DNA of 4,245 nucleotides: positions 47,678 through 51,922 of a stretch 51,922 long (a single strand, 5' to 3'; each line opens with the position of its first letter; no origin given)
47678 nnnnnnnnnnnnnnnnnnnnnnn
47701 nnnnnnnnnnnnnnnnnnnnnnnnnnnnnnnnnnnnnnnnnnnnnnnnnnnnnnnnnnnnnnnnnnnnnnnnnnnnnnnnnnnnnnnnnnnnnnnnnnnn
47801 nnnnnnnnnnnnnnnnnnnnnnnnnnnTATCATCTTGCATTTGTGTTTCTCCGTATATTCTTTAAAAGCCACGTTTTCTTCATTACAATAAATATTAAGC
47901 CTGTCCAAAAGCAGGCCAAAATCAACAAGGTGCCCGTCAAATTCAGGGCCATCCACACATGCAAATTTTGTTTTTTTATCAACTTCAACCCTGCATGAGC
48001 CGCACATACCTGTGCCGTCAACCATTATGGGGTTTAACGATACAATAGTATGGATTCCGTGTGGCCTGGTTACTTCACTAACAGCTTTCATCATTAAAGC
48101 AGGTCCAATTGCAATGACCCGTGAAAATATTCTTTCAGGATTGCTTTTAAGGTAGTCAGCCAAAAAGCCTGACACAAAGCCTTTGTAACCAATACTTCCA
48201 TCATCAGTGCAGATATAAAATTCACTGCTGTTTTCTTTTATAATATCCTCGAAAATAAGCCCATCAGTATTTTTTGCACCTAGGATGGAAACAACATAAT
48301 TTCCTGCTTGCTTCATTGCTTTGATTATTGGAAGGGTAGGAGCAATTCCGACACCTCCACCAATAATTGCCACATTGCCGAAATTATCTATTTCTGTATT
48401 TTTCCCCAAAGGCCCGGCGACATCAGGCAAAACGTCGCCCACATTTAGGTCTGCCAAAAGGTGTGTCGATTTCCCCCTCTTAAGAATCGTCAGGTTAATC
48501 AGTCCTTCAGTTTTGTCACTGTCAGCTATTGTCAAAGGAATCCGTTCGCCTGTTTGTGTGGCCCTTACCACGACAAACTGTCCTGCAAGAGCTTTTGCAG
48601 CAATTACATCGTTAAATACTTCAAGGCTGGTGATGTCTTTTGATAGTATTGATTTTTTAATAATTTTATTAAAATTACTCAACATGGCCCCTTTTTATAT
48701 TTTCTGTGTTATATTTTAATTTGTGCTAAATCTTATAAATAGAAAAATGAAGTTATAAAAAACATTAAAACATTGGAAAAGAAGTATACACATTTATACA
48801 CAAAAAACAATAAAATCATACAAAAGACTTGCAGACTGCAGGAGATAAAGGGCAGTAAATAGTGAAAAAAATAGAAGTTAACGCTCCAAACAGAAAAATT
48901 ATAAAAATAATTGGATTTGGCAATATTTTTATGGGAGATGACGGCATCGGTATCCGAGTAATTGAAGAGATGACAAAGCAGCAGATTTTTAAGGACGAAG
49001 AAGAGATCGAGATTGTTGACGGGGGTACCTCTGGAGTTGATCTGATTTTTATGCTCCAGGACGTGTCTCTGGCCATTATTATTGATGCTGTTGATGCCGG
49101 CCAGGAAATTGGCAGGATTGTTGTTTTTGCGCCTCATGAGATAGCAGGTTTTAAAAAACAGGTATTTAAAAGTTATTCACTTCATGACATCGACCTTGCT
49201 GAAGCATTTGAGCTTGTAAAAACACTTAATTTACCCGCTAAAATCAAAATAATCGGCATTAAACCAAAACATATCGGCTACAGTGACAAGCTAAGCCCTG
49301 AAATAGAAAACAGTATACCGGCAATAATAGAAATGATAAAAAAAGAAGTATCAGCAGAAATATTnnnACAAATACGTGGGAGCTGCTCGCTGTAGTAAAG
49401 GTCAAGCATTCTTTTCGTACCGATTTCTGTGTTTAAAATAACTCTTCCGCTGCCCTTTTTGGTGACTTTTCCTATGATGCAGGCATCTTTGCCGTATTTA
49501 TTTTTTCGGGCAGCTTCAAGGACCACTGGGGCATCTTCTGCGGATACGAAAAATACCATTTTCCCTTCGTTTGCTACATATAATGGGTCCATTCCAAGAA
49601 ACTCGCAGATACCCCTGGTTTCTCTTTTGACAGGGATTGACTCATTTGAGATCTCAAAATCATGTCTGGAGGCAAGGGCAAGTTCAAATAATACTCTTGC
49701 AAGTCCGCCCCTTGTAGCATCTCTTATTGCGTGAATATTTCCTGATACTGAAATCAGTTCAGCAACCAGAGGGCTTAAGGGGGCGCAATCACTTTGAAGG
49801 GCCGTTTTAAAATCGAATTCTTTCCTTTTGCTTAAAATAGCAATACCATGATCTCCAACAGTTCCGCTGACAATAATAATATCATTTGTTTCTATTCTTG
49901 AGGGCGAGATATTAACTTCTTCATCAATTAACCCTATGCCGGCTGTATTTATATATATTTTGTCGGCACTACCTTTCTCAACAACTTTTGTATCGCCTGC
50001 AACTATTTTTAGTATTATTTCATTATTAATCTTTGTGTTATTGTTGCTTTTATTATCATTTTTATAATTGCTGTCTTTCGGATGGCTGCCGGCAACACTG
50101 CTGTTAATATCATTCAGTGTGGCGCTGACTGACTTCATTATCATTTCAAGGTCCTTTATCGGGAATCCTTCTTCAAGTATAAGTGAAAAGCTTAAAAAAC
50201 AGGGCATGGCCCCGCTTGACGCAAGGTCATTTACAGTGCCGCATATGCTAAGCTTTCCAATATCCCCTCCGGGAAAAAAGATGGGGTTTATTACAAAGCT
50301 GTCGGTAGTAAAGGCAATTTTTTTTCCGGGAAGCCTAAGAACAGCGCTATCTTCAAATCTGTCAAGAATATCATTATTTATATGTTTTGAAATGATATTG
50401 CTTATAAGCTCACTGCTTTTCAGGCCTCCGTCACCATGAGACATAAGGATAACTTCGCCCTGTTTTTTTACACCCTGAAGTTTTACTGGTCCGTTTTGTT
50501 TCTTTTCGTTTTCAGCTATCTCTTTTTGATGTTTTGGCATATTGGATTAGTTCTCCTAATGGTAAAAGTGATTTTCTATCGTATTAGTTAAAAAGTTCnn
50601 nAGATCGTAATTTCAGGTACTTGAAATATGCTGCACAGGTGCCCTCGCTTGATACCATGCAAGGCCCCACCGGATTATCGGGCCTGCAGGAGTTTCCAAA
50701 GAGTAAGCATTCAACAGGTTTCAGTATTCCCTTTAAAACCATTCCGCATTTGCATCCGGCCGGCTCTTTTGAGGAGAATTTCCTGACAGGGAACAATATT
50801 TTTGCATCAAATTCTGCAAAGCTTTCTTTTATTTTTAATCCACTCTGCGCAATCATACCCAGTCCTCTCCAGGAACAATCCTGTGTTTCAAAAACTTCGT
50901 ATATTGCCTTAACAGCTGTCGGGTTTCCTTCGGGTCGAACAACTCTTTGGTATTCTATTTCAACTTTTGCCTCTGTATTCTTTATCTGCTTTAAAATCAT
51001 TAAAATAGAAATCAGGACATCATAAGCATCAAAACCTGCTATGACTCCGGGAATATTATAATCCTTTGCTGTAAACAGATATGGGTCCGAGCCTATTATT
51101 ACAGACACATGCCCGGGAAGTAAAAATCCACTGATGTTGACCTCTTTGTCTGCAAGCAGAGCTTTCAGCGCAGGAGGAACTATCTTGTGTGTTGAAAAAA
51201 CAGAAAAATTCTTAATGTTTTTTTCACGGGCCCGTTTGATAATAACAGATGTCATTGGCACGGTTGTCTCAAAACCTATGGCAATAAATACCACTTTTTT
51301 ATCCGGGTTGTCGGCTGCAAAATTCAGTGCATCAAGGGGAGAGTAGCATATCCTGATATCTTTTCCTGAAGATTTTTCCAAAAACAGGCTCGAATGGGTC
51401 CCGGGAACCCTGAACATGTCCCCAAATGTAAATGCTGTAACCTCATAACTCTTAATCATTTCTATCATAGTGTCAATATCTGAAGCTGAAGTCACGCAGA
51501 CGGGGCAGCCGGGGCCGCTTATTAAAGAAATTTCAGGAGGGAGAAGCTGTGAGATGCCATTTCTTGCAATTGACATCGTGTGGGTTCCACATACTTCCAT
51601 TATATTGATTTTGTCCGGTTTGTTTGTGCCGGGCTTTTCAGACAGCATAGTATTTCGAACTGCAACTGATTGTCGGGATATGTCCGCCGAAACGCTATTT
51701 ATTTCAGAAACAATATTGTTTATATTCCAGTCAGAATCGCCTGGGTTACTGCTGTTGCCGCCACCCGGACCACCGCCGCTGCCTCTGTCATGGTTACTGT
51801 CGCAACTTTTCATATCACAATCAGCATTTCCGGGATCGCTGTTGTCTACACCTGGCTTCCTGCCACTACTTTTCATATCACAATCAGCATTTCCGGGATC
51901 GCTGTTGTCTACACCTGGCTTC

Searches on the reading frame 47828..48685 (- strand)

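Call 61: search_protein_families(library=pfam, proteins=[window:47828-48685:-], max_evalue=0.000001)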
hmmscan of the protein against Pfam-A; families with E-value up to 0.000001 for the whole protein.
window:47828-48685:- (286 aa): 1 family
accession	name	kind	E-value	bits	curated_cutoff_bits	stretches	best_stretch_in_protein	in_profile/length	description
PF10418.14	DHODB_Fe-S_bind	-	4.4e-14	52.4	23.9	1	218-254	1-40/41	Iron-sulfur cluster binding domain of dihydroorotate dehydrogenase B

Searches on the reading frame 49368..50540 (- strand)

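Call 61: search_protein_families(library=pfam, proteins=[window:49368-50540:-], max_evalue=0.000001)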
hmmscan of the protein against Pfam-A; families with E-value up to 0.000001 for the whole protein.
window:49368-50540:- (391 aa): 2 families
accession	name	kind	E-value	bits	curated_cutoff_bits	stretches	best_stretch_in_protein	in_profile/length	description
PF02769.27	AIRS_C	-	8.1e-26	91.5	23.1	1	219-369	3-155/156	AIR synthase related protein, C-terminal domain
PF00586.29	AIRS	-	9.3e-19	68.3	24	1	63-159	2-97/112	AIR synthase related protein, N-terminal domain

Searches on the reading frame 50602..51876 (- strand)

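Call 61: search_protein_families(library=pfam, proteins=[window:50602-51876:-], max_evalue=0.000001)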
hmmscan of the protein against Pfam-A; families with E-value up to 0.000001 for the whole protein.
window:50602-51876:- (425 aa): 1 family
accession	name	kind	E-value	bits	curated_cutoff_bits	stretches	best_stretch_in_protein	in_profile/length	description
PF01924.21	HypD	-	3.1e-147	490.7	25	1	85-420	15-350/351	Hydrogenase formation hypA family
